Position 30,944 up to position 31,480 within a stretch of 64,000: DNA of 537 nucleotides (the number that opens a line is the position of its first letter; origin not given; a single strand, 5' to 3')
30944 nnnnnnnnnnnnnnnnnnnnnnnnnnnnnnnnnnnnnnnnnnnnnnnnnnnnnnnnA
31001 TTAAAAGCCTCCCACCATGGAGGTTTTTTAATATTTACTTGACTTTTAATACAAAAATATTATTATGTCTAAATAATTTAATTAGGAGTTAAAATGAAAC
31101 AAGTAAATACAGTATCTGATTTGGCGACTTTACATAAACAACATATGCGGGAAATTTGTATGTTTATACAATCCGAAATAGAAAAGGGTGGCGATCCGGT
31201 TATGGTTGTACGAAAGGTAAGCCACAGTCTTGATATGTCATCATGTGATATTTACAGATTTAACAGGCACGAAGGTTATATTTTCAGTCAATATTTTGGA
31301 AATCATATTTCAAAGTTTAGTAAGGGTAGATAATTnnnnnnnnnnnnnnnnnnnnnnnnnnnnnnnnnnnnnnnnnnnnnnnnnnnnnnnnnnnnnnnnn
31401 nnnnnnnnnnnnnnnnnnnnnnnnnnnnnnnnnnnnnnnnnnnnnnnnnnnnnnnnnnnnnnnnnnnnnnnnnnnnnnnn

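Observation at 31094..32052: Protein built from 4-5 tandem transposase-type HTH domains, wedged between rpoD and fabF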

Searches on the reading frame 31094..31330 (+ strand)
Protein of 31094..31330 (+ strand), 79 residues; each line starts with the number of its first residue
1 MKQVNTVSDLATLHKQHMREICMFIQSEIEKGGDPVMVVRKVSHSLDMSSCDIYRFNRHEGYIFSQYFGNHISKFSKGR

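Call 3: search_protein_families(library=pfam, proteins=[window:31094-31330:+], max_evalue=10)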
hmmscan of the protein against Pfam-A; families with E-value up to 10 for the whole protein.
window:31094-31330:+ (79 aa): 1 family
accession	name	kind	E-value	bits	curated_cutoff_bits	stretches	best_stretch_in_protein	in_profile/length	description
PF16350.10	FAO_M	-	0.03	14.9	27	1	45-60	5-20/56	FAD dependent oxidoreductase central domain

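Call 4: search_protein_families(library=ncbifam, proteins=[window:31094-31330:+], max_evalue=10)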
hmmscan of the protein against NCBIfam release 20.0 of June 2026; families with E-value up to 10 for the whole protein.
window:31094-31330:+ (79 aa): 0 families

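Call 51: find_encoding_contigs(protein=window:31094-31330:+, flank=3000, max_places=10)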
Protein window:31094-31330:+ (79 aa): 21 contigs read that carry it; 10 places shown.
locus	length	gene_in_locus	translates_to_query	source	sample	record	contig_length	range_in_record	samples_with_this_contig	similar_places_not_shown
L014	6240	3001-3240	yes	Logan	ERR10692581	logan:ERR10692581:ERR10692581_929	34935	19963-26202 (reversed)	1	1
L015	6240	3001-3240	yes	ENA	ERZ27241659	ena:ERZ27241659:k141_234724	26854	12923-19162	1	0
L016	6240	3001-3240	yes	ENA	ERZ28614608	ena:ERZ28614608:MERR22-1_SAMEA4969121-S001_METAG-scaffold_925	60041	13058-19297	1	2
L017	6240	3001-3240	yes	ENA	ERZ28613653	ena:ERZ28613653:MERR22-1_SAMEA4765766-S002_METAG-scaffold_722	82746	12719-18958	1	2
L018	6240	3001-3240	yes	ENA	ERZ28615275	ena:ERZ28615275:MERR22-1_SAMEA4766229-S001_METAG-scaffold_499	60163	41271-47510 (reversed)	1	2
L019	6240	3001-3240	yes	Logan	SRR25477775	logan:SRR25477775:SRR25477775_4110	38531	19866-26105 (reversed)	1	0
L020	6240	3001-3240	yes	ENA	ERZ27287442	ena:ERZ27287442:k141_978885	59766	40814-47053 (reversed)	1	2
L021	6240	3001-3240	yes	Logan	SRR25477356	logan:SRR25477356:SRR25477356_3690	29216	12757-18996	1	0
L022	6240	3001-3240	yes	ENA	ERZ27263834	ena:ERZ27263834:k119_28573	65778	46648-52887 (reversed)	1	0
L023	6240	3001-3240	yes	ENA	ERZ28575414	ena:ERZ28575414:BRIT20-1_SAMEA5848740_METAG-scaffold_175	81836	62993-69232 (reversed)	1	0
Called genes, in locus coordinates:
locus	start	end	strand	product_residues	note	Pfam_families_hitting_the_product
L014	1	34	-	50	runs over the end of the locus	-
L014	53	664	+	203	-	PF06242:TrcR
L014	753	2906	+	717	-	PF03979:Sigma70_r1_1 (weak), PF00140:Sigma70_r1_2, PF04546:Sigma70_ner, PF04542:Sigma70_r2, PF04539:Sigma70_r3, PF04545:Sigma70_r4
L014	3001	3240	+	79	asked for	-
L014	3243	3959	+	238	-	PF01476:LysM (faint), PF13518:HTH_28 (faint), PF01527:HTH_Tnp_1 (faint)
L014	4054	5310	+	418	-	PF00109:ketoacyl-synt, PF00108:Thiolase_N (faint), PF02801:Ketoacyl-synt_C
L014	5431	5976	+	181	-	PF03352:Adenine_glyco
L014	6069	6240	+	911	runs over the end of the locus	-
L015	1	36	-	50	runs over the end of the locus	-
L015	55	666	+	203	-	PF06242:TrcR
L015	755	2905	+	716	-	PF03979:Sigma70_r1_1 (weak), PF00140:Sigma70_r1_2, PF04546:Sigma70_ner, PF04542:Sigma70_r2, PF04539:Sigma70_r3, PF04545:Sigma70_r4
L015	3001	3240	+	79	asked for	-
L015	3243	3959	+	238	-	PF01476:LysM (faint), PF13518:HTH_28 (faint), PF01527:HTH_Tnp_1 (faint)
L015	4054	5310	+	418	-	PF00109:ketoacyl-synt, PF00108:Thiolase_N (faint), PF02801:Ketoacyl-synt_C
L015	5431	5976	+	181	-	PF03352:Adenine_glyco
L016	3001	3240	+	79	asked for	-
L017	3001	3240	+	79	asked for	-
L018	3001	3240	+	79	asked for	-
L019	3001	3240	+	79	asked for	-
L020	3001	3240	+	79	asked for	-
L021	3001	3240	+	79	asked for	-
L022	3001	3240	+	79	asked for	-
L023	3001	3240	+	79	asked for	-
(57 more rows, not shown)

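Call 65: search_protein_families(library=phrogs, proteins=[window:31094-31330:+], max_evalue=0.01)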
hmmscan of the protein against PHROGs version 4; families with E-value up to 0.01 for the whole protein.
window:31094-31330:+ (79 aa): 0 families

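Call 66: search_protein_families(library=padloc, proteins=[window:31094-31330:+], max_evalue=0.01)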
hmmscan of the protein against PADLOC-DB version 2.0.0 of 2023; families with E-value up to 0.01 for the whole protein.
window:31094-31330:+ (79 aa): 0 families
